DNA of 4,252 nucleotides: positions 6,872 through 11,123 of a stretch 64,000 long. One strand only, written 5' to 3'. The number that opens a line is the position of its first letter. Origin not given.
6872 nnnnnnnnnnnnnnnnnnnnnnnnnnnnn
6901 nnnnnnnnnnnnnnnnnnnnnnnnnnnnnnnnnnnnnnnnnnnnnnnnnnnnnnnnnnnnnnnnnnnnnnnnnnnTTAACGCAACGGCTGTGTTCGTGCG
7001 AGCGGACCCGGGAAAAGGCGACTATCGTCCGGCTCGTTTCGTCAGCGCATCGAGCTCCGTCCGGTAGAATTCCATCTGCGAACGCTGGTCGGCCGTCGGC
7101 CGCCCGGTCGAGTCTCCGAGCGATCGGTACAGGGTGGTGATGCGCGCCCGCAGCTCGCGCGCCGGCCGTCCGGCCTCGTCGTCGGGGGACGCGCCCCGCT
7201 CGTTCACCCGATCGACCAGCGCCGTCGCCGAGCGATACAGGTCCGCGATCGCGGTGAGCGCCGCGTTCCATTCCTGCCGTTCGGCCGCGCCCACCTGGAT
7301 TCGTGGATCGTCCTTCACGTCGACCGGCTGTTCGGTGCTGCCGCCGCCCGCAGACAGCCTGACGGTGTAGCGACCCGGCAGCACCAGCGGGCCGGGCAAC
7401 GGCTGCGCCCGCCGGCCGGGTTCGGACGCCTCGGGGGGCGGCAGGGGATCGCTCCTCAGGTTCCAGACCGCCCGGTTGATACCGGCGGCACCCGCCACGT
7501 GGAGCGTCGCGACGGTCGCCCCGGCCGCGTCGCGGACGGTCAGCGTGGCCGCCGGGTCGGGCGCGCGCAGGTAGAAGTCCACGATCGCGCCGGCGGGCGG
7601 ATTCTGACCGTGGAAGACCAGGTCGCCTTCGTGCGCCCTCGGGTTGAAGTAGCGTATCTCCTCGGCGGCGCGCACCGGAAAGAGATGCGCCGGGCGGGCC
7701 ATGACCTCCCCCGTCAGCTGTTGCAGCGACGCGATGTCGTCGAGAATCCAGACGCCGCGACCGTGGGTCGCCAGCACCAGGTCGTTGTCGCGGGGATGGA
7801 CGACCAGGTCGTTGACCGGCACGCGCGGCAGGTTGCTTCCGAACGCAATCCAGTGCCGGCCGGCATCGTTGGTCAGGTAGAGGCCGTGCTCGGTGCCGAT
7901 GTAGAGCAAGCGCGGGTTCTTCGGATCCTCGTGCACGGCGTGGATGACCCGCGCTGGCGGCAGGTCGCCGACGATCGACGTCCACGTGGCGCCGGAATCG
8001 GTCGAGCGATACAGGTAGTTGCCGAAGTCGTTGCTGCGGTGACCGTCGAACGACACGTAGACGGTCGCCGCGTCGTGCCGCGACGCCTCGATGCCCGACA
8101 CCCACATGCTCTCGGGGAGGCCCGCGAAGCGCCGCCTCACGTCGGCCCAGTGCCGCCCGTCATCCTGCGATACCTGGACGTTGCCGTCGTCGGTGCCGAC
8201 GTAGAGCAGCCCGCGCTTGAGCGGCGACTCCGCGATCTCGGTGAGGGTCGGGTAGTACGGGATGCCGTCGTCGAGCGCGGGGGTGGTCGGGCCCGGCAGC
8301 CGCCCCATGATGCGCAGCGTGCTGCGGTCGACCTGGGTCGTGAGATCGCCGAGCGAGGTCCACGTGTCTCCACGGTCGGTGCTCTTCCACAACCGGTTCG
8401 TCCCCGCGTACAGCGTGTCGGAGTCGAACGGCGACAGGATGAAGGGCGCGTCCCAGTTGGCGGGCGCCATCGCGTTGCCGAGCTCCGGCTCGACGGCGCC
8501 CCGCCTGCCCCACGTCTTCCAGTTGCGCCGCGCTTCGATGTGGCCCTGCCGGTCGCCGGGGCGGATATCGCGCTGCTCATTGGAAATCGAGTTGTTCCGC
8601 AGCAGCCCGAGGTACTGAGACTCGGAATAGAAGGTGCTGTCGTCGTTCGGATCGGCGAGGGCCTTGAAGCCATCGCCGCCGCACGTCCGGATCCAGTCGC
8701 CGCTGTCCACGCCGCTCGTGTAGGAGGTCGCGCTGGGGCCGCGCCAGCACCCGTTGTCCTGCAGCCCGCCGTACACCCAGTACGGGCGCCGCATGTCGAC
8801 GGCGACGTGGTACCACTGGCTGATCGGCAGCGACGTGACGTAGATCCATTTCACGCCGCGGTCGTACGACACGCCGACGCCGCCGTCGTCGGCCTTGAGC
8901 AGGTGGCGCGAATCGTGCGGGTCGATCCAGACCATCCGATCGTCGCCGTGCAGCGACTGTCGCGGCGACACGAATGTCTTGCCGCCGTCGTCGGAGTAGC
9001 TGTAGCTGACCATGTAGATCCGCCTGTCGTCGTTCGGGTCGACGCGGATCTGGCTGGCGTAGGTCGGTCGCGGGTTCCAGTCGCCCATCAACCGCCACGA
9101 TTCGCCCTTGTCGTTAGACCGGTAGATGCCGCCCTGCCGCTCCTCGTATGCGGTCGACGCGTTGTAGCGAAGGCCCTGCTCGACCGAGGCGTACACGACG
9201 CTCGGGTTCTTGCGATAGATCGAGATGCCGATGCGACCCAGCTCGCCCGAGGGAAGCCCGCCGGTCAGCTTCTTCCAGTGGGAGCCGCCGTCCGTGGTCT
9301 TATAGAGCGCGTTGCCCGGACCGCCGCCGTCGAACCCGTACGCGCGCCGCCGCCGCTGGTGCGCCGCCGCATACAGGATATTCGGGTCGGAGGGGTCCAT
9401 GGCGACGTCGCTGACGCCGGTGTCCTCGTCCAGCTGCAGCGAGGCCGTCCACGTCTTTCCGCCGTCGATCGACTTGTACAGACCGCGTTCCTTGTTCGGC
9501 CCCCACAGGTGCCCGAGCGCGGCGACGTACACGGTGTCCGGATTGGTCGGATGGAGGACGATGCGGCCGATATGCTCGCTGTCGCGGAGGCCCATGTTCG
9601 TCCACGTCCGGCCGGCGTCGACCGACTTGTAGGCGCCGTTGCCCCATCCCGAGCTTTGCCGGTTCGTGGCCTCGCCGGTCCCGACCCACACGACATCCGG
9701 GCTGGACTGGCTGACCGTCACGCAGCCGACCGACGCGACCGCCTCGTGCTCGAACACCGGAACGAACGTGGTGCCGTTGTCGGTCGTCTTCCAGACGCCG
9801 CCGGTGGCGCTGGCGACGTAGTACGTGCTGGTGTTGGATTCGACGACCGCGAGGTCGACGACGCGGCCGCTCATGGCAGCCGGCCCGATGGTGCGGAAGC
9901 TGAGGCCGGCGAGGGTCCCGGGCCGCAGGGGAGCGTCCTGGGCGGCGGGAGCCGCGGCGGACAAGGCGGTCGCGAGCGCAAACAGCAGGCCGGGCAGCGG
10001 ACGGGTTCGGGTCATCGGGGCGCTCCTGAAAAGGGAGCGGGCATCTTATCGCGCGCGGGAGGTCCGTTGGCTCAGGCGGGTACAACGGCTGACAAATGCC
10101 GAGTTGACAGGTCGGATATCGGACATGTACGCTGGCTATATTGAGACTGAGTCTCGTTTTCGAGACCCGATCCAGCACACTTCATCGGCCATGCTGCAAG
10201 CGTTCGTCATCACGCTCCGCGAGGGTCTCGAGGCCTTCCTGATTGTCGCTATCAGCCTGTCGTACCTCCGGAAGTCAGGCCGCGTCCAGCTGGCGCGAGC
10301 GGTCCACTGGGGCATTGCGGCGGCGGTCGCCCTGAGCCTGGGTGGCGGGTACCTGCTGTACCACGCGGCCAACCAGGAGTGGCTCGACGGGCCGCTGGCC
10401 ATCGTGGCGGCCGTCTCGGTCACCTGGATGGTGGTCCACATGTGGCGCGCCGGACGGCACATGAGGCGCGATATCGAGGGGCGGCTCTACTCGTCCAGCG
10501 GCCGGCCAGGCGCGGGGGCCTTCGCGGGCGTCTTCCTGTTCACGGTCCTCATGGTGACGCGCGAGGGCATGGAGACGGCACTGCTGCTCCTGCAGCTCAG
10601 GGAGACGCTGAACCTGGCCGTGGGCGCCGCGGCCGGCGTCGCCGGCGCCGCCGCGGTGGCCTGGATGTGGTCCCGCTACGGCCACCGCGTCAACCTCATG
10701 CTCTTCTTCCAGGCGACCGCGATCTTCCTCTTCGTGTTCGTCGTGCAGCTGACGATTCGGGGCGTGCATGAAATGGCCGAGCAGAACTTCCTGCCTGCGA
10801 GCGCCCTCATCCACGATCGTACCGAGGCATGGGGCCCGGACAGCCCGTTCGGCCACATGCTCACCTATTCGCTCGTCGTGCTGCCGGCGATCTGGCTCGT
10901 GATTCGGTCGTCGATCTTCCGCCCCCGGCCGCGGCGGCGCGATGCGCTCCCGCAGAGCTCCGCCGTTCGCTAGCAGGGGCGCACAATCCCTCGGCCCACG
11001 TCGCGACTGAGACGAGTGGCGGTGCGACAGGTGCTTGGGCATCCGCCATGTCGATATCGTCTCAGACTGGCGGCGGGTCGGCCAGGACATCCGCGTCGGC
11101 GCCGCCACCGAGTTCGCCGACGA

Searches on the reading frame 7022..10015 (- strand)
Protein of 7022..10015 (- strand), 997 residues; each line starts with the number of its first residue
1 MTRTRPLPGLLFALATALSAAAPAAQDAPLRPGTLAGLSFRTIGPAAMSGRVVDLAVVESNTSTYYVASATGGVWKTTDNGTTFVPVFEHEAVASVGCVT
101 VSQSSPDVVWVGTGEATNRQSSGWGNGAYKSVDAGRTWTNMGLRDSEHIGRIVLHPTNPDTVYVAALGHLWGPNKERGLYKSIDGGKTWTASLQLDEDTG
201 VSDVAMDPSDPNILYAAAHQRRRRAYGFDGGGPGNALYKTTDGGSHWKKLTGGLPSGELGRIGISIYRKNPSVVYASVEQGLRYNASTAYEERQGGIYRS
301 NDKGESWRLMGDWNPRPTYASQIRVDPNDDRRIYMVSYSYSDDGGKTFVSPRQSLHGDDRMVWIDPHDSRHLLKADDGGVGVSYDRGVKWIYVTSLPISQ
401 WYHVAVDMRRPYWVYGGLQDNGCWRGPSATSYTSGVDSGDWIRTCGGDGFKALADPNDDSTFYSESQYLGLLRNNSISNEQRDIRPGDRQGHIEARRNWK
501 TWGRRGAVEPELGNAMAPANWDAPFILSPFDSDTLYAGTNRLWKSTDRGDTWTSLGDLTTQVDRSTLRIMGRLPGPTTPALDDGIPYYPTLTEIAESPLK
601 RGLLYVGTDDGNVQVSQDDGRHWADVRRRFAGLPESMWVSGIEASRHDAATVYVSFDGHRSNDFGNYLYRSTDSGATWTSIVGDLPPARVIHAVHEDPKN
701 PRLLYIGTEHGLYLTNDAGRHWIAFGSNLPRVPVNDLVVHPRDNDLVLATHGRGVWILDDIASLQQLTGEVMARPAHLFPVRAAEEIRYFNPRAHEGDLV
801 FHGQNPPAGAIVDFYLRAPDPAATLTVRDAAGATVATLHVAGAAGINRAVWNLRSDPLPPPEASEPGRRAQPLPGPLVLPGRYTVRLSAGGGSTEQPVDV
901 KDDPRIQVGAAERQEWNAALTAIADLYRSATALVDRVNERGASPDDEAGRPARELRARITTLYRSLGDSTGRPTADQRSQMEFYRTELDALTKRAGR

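Call 18: search_protein_families(library=pfam, proteins=[window:7022-10015:-], max_evalue=0.001)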
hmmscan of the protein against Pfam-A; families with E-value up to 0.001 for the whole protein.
window:7022-10015:- (997 aa): 2 families
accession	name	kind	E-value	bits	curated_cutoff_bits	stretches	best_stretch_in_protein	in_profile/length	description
PF15902.12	Sortilin-Vps10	-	1.9e-31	109.8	33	2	128-252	3-114/446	Sortilin, neurotensin receptor 3,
PF02012.26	BNR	-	3.8e-06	26.5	27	0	180-190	1-11/12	BNR/Asp-box repeat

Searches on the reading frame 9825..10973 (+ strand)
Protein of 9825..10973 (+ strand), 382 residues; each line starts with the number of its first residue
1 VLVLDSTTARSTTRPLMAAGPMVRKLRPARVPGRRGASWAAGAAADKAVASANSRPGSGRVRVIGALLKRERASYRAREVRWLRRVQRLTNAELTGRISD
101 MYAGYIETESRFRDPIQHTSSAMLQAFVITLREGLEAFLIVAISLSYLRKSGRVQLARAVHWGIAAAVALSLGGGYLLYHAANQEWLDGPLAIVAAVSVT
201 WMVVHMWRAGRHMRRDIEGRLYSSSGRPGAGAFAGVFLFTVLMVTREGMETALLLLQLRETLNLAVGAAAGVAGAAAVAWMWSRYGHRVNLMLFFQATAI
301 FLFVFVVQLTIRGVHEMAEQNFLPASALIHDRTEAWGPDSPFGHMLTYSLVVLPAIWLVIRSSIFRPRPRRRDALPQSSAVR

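Call 18: search_protein_families(library=pfam, proteins=[window:9825-10973:+], max_evalue=0.001)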
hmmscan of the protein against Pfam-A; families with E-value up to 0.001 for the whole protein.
window:9825-10973:+ (382 aa): 1 family
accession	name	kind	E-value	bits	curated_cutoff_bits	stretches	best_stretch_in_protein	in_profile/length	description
PF03239.20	FTR1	-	1.2e-30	107.2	25.3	1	123-320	1-212/284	Iron permease FTR1 family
